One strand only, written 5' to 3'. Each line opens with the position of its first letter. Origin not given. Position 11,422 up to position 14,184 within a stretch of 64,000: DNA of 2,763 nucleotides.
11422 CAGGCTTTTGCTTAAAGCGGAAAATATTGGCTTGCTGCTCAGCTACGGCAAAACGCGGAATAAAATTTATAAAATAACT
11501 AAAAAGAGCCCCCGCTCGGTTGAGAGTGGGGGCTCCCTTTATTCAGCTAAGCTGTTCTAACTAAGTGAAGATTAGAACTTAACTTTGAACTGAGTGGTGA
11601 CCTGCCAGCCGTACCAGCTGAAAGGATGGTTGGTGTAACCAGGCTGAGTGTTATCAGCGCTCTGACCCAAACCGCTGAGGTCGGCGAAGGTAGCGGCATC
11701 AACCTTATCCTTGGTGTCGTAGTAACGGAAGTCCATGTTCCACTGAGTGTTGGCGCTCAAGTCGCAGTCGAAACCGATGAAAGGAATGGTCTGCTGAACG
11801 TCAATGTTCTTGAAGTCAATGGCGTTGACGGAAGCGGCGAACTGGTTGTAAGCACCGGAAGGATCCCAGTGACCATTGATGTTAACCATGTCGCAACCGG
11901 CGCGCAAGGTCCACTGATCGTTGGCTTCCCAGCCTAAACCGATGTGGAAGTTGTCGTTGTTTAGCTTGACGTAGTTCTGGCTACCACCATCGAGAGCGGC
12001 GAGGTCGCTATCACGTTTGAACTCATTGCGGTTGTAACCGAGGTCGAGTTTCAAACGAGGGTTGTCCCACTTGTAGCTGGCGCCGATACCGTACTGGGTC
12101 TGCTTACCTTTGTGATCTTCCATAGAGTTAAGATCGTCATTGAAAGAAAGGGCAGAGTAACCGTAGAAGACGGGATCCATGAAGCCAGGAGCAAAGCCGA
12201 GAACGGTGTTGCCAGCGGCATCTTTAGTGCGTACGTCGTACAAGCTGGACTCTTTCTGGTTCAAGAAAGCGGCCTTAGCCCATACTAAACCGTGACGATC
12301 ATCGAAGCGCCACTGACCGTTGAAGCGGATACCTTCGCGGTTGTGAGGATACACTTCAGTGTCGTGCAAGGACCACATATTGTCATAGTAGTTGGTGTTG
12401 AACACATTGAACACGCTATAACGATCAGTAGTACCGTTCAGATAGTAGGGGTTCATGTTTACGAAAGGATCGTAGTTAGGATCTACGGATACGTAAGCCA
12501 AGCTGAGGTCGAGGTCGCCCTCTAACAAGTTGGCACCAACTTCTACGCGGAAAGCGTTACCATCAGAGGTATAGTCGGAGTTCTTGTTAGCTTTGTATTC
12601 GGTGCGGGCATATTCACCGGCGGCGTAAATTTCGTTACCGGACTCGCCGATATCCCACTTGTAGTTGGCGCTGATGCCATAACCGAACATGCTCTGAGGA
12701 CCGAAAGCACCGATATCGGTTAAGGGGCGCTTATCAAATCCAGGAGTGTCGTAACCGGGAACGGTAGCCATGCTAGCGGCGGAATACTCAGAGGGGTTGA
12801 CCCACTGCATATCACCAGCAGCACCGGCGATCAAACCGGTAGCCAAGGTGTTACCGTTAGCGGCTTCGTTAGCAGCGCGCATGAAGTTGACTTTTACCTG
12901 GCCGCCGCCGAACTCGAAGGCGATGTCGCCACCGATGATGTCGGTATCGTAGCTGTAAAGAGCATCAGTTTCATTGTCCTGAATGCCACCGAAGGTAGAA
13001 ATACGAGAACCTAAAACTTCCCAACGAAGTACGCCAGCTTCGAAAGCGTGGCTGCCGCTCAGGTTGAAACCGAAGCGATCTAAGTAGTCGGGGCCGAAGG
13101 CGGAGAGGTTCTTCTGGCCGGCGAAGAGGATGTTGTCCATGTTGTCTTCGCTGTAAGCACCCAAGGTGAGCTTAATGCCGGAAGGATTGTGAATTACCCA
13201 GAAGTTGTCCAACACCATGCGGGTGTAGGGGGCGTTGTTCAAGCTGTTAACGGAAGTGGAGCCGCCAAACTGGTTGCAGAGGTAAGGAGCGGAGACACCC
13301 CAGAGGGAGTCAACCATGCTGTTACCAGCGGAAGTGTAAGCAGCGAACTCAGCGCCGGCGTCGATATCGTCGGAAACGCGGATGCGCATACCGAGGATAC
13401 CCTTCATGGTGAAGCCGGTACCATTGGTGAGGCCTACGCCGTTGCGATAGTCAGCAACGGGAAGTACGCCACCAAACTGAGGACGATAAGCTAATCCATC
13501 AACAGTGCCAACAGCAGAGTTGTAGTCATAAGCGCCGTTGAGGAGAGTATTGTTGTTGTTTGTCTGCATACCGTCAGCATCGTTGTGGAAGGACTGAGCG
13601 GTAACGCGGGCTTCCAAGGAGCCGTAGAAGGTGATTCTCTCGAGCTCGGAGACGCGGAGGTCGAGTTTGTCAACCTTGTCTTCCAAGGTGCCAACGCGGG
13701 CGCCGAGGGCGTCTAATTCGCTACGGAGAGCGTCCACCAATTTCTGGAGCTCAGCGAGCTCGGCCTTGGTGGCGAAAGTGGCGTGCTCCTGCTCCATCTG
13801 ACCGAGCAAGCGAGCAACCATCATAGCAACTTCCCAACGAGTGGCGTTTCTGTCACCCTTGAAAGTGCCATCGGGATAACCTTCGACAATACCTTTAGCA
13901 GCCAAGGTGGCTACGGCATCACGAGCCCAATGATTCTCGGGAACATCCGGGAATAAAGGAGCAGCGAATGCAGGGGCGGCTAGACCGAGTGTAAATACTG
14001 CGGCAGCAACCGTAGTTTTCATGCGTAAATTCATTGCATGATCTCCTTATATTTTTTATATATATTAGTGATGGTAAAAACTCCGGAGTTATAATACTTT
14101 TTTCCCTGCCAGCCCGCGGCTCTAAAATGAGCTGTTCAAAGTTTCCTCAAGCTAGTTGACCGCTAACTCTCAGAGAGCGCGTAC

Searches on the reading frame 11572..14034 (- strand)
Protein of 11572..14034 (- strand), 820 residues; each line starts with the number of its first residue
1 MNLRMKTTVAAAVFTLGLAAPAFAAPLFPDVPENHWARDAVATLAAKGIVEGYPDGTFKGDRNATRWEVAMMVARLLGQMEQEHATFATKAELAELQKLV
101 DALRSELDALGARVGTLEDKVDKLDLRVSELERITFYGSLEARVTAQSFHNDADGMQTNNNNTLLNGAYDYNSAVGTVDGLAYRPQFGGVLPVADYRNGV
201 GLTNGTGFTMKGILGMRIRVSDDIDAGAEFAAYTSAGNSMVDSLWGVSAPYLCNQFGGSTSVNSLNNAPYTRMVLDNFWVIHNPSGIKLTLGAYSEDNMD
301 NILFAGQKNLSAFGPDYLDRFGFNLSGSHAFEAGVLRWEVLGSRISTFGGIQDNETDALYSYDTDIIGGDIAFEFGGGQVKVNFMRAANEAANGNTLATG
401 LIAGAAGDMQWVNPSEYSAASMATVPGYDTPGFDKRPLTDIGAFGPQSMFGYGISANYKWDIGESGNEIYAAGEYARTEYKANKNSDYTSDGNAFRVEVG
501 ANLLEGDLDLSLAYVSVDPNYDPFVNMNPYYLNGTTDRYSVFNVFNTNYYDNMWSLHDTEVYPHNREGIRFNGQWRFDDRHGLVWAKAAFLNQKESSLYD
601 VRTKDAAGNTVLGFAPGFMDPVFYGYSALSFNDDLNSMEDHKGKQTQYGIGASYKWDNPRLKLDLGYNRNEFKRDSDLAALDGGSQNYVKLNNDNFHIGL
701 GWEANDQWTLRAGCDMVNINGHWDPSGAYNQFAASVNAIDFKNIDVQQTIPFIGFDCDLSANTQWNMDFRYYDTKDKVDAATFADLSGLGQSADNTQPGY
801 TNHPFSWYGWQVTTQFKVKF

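Call 29: search_protein_families(library=pfam, proteins=[window:11572-14034:-], max_evalue=0.00001)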
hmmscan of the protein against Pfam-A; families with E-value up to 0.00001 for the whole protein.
window:11572-14034:- (820 aa): 1 family
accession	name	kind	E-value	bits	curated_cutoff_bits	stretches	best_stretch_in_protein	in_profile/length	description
PF00395.25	SLH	-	3.4e-13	49.8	20.8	1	28-70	2-44/44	S-layer homology domain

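Call 74: search_solved_structures(query=window:11572-14034:-, max_evalue=0.001)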
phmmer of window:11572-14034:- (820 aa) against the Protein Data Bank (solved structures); distinct sequences matched with E-value up to 0.001: 7.
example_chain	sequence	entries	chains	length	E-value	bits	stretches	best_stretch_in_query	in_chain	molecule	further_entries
8bys_A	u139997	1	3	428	1.5e-22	82.9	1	7-157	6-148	S-layer homology domain-containing protein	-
7zgx_A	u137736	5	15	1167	2.7e-21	78.7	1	15-126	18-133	S-layer protein SlpA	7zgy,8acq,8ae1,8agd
8bym_A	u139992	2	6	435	2.2e-19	72.4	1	24-157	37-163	S-layer homology domain-containing protein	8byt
8bz2_A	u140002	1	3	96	2.6e-16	62.3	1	24-115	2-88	S-layer homology domain-containing protein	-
9g93_A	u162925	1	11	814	3.1e-08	35.5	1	9-79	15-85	S-layer protein sap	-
3pyw_A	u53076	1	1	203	3.4e-07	32.1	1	27-79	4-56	S-layer protein sap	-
6bt4_A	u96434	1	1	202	4.4e-07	31.7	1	26-78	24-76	S-layer protein sap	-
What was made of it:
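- The genome already encodes an abundant-looking OmpM/SlpA-type SLH protein (calls 29, 74).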
